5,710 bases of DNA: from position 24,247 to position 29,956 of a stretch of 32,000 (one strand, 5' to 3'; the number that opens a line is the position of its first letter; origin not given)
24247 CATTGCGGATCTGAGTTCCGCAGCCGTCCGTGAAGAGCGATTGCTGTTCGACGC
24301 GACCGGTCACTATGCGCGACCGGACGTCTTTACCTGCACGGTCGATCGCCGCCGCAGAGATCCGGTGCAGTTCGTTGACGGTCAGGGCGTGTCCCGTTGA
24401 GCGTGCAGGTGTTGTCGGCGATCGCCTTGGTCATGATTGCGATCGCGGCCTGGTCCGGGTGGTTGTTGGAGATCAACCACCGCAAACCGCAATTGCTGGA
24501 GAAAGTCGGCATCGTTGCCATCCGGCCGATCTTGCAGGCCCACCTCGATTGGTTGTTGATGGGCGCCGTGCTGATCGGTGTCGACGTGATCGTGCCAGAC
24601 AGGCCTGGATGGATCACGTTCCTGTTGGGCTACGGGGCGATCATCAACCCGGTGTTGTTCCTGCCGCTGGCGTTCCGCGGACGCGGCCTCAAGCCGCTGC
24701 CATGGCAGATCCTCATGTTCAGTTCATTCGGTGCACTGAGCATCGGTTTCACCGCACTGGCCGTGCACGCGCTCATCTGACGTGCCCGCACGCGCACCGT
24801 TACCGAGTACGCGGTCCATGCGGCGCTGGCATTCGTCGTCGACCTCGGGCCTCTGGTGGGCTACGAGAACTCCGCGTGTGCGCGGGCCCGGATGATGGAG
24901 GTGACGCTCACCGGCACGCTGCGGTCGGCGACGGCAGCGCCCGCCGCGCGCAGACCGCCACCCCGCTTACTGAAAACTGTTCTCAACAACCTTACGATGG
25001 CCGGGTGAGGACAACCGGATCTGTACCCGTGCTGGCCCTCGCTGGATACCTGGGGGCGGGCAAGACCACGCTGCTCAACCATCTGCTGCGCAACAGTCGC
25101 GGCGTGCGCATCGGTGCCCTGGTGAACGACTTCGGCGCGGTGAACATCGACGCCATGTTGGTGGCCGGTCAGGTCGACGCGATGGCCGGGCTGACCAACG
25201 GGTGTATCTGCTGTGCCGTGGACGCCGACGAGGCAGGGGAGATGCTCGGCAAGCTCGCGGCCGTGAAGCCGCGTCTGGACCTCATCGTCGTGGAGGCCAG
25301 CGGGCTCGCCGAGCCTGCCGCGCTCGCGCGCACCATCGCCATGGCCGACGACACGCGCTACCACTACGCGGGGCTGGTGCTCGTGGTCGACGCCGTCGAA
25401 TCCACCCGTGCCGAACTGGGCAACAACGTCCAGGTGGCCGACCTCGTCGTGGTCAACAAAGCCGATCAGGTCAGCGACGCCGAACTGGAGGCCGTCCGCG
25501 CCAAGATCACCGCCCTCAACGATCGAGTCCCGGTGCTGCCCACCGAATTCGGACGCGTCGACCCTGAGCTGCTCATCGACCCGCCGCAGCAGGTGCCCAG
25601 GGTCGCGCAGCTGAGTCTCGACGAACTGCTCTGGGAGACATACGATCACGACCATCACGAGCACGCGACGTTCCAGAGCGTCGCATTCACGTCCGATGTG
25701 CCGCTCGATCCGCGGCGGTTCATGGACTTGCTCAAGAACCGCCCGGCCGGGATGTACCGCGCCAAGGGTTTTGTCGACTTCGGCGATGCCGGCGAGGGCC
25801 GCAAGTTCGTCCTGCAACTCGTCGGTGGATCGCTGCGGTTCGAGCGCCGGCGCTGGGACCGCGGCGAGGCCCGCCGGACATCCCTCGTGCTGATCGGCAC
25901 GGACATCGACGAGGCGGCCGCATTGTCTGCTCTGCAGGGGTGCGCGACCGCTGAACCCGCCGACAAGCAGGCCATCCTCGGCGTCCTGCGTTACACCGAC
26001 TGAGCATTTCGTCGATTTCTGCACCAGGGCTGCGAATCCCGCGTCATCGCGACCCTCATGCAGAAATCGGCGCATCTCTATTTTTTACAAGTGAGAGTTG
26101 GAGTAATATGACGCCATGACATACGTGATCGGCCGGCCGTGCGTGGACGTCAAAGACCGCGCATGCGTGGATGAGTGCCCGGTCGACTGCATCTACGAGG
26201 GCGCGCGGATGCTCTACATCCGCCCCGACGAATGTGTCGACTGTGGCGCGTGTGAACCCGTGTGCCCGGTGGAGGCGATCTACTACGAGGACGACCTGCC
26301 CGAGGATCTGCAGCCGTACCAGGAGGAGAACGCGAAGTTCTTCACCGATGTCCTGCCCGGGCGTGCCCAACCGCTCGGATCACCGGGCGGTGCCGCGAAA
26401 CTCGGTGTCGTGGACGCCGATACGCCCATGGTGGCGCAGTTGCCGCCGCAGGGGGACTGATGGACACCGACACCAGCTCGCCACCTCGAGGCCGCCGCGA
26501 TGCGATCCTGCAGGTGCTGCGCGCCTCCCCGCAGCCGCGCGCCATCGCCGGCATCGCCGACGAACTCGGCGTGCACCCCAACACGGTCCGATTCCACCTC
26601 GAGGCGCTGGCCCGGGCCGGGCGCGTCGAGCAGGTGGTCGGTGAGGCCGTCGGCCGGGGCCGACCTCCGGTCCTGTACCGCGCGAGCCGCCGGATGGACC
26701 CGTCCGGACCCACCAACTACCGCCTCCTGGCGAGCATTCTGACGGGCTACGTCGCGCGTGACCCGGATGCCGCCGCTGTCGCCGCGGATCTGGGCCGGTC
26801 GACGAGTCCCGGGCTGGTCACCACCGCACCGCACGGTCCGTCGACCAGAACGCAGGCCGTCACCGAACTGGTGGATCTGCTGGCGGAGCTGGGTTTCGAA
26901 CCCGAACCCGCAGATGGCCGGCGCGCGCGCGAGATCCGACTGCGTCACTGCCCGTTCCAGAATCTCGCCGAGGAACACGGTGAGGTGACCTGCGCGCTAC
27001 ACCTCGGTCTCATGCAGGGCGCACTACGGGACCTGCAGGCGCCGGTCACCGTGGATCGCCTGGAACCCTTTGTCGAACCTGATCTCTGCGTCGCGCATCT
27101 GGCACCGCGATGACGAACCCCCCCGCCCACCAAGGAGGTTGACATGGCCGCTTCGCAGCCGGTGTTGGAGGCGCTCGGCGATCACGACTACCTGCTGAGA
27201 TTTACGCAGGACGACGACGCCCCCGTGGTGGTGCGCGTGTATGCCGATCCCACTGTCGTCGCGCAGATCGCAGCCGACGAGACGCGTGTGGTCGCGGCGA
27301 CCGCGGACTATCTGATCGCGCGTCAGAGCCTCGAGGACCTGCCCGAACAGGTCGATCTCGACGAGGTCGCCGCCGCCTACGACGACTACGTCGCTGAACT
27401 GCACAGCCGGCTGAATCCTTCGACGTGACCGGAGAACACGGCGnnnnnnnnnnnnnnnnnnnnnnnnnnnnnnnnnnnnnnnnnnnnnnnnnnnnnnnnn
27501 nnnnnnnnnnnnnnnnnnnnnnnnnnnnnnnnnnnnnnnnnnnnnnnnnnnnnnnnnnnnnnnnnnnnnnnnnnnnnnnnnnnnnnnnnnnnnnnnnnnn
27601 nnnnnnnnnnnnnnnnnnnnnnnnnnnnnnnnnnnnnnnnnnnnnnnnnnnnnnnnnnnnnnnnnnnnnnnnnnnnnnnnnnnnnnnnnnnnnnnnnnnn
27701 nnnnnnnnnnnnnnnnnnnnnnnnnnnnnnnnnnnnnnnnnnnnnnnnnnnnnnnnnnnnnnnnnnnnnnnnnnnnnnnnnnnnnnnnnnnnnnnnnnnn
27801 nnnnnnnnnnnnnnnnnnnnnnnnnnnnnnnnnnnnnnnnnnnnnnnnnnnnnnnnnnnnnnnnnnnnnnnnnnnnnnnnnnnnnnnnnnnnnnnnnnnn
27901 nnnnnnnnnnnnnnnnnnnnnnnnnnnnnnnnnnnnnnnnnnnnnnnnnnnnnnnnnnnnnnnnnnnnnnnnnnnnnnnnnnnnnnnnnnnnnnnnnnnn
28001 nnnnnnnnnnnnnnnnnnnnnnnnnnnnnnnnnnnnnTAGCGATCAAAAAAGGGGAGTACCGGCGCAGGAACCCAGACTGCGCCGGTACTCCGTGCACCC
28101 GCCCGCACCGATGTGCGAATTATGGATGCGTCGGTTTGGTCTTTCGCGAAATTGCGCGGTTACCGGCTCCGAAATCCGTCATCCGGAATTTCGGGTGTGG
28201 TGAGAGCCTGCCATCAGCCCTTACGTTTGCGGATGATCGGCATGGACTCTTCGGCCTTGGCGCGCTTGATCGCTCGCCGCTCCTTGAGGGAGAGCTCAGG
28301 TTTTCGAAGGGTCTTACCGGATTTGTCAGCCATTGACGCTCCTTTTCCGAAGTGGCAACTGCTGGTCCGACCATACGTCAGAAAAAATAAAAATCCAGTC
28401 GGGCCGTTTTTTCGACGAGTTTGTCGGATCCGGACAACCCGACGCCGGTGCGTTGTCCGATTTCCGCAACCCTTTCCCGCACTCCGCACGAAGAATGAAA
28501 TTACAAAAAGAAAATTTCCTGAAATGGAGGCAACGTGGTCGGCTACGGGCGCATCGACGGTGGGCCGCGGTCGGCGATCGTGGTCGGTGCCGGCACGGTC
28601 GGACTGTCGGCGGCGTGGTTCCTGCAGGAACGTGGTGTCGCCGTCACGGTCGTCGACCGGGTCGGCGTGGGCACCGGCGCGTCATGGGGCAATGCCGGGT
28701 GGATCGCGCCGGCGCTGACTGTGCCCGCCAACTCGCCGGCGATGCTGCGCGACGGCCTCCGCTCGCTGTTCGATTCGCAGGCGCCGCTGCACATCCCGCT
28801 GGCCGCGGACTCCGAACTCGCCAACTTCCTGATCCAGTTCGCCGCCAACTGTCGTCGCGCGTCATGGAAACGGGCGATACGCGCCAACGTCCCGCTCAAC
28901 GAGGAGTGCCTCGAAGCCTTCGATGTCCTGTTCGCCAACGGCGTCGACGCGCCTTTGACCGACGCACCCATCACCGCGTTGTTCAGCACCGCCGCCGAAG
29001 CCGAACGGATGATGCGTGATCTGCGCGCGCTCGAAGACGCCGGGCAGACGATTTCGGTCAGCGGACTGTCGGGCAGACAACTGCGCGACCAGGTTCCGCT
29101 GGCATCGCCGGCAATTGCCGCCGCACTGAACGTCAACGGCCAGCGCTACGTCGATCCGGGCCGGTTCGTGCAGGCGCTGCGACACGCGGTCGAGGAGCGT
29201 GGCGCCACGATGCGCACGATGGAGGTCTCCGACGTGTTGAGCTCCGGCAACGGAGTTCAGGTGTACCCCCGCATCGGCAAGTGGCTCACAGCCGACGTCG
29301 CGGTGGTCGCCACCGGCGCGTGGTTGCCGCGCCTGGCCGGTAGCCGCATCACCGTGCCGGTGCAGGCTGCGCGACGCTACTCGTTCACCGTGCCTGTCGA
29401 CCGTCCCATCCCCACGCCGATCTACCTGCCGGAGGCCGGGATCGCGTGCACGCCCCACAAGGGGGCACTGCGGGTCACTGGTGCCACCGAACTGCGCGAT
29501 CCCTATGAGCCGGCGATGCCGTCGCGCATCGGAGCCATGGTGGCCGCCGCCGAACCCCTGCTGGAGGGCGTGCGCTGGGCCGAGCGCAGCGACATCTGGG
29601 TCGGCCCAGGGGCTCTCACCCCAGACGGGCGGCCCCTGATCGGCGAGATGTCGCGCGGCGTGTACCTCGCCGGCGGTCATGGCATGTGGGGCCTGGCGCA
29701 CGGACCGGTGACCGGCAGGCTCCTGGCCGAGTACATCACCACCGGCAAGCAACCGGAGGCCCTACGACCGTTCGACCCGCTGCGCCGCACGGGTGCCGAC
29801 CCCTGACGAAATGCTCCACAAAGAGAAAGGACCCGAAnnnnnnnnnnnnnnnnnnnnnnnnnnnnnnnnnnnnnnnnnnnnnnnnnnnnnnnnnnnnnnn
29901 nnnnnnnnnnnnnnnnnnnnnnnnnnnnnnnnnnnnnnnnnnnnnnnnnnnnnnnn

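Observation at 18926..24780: Puu-like gamma-glutamylation gene set in which a nitrilase replaces the oxidase/aldehyde dehydrogenase steps: candidate aminonitrile pathway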

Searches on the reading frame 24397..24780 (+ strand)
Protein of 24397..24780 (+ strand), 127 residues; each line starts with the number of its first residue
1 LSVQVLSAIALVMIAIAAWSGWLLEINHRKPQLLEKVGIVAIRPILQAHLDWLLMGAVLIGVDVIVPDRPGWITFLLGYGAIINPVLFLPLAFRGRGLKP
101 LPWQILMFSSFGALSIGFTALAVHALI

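Call 3: search_protein_families(library=pfam, proteins=[window:24397-24780:+])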
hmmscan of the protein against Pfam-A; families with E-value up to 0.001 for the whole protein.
window:24397-24780:+ (127 aa): 0 families

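Call 4: search_protein_families(library=ncbifam, proteins=[window:24397-24780:+])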
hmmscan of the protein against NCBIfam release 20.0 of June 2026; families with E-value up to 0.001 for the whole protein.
window:24397-24780:+ (127 aa): 0 families

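Call 39: search_protein_families(library=pfam, max_evalue=5, proteins=[window:24397-24780:+])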
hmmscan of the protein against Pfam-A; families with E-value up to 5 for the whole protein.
window:24397-24780:+ (127 aa): 0 families

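Call 51: search_protein_representatives(protein=window:24397-24780:+)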
Query: 127 residues. Proteins with E-value up to 0.001 (for the whole library): 62; up to 1e-10: 24; up to 1e-30: 1. The best 62 are listed.
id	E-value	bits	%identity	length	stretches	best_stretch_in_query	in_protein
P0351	3.5e-51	189.0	67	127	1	1-126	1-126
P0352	4.0e-21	91.8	41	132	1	5-123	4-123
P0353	5.9e-20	88.0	40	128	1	5-126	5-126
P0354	5.4e-17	78.4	40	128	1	4-126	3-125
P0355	8.1e-16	74.6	43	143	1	8-97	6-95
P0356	7.2e-15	71.6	37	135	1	5-123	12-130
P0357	8.2e-15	71.4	36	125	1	6-126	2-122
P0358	7.0e-14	68.4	35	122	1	9-121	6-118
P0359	1.7e-13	67.1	37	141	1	9-124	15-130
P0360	2.2e-13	66.7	43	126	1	6-123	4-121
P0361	2.3e-13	66.7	36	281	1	7-113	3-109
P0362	4.7e-13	65.7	43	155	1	3-97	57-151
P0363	5.3e-13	65.5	32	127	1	5-122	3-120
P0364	5.8e-13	65.4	35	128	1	3-123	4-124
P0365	6.3e-13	65.3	38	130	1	3-123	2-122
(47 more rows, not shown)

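Call 52: find_encoding_contigs(protein=P0352, flank=6000, max_places=2)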
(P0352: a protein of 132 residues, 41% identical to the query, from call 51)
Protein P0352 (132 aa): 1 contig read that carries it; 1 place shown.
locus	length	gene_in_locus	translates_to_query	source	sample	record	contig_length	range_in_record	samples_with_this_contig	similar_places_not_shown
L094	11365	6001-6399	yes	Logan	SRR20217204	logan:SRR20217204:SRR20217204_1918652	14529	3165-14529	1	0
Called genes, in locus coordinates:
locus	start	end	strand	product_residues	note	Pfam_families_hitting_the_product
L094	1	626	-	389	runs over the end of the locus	PF00355:Rieske, PF00848:Ring_hydroxyl_A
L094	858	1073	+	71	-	-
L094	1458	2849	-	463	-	PF00206:Lyase_1, PF14698:ASL_C2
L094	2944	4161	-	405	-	PF00764:Arginosuc_synth, PF20979:Arginosuc_syn_C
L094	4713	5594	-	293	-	PF00795:CN_hydrolase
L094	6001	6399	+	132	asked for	-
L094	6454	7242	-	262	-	PF00753:Lactamase_B, PF19583:ODP (weak)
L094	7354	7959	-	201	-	PF08402:TOBE_2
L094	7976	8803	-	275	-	PF00528:BPD_transp_1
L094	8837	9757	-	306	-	PF00528:BPD_transp_1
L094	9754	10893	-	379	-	PF01547:SBP_bac_1, PF13416:SBP_bac_8, PF13343:SBP_bac_6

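Call 53: find_encoding_contigs(protein=P0353, flank=6000, max_places=2)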
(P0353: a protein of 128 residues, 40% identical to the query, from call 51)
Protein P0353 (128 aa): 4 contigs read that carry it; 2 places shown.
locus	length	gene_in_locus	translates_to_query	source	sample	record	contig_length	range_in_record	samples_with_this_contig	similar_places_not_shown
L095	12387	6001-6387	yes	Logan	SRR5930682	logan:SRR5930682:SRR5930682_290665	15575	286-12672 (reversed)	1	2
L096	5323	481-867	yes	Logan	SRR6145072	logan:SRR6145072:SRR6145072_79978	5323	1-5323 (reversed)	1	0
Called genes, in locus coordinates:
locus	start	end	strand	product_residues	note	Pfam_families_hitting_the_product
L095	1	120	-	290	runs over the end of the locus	PF00528:BPD_transp_1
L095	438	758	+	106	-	PF00111:Fer2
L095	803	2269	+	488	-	PF00067:p450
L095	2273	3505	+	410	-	PF01266:DAO (faint), PF02254:TrkA_N (faint), PF07992:Pyr_redox_2, PF13450:NAD_binding_8 (faint), PF13738:Pyr_redox_3 (faint), PF01262:AlaDh_PNT_C (weak), PF00070:Pyr_redox, PF14759:Reductase_C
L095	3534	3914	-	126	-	PF17240:DUF5313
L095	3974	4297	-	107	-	PF01022:HTH_5, PF12840:HTH_20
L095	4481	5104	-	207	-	PF00440:TetR_N, PF21351:TetR_C_41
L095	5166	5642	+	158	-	PF07366:SnoaL (weak), PF12680:SnoaL_2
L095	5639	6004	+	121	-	PF14087:DUF4267 (weak)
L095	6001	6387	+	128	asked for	-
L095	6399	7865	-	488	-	PF00743:FMO-like, PF01266:DAO (faint), PF07992:Pyr_redox_2, PF13450:NAD_binding_8, PF13454:NAD_binding_9 (faint), PF13738:Pyr_redox_3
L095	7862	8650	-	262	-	PF00561:Abhydrolase_1, PF12146:Hydrolase_4, PF12697:Abhydrolase_6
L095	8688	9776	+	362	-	PF12625:Arabinose_bd, PF00165:HTH_AraC (faint), PF12833:HTH_18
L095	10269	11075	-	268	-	PF12697:Abhydrolase_6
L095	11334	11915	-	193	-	PF03551:PadR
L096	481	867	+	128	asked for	-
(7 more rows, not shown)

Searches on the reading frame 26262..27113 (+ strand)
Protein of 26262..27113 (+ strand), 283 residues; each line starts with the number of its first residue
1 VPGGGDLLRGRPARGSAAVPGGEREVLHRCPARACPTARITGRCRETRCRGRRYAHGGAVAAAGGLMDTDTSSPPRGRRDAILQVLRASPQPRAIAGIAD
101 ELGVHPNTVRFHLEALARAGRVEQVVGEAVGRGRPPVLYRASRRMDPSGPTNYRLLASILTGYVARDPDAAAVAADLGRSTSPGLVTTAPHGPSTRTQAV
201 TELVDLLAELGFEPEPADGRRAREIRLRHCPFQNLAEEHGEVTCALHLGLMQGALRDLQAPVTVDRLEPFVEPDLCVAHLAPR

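Call 19: search_protein_families(library=pfam, proteins=[window:26262-27113:+])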
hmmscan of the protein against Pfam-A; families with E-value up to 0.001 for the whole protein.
window:26262-27113:+ (283 aa): 5 families
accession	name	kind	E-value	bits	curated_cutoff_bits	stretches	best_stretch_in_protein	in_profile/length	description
PF12840.13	HTH_20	-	2.3e-09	37.5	27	1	81-120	8-46/51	Helix-turn-helix domain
PF09339.16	HTH_IclR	-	3.3e-05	24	22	1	81-124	7-50/52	IclR helix-turn-helix domain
PF01022.26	HTH_5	-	0.00016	21.9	22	1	81-122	6-45/47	Bacterial regulatory protein, arsR family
PF08279.18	HTH_11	-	0.0006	20.1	25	1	78-123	1-47/55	HTH domain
PF24033.1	DUF7342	-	0.00061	20.2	31.6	1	78-125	3-50/150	Family of unknown function (DUF7342)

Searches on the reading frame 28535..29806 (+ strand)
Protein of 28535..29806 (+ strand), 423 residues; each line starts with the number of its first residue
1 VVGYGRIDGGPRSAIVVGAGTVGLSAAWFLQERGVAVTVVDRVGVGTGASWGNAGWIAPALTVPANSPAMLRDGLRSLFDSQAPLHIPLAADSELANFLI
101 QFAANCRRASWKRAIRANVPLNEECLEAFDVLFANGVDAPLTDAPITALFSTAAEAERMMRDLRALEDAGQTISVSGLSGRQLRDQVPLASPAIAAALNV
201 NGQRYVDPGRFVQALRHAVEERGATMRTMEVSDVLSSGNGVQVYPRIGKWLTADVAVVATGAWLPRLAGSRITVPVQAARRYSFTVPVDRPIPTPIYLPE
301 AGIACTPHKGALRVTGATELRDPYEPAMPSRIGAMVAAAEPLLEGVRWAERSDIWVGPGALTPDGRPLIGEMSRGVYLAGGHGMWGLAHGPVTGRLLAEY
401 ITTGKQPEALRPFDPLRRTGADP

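Call 19: search_protein_families(library=pfam, proteins=[window:28535-29806:+])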
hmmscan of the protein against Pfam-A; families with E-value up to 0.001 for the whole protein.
window:28535-29806:+ (423 aa): 9 families
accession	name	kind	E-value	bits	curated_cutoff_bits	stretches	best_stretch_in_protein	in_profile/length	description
PF01266.30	DAO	-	9.2e-54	183.7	27.9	1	14-399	2-352/353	FAD dependent oxidoreductase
PF13450.12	NAD_binding_8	-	1.9e-05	25.3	21.9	1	16-42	1-27/68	NAD(P)-binding Rossmann-like domain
PF00890.30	FAD_binding_2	-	2.6e-05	24.1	20.4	1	14-65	2-53/414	FAD binding domain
PF01494.25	FAD_binding_3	-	2.7e-05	24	22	1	14-44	4-34/349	FAD binding domain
PF13454.12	NAD_binding_9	-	0.00041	20.8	21.8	0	16-67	2-57/155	FAD-NAD(P)-binding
PF01946.23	Thi4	-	0.00045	20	26.2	1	15-72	21-78/235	Thi4 family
PF07992.20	Pyr_redox_2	-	0.00048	20.1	26.1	0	10-42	141-173/291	Pyridine nucleotide-disulphide oxidoreductase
PF01134.28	GIDA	-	0.00055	19.6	22.1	0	15-40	3-28/391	Glucose inhibited division protein A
PF00070.33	Pyr_redox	-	0.00085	20.2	22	0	14-42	2-30/82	Pyridine nucleotide-disulphide oxidoreductase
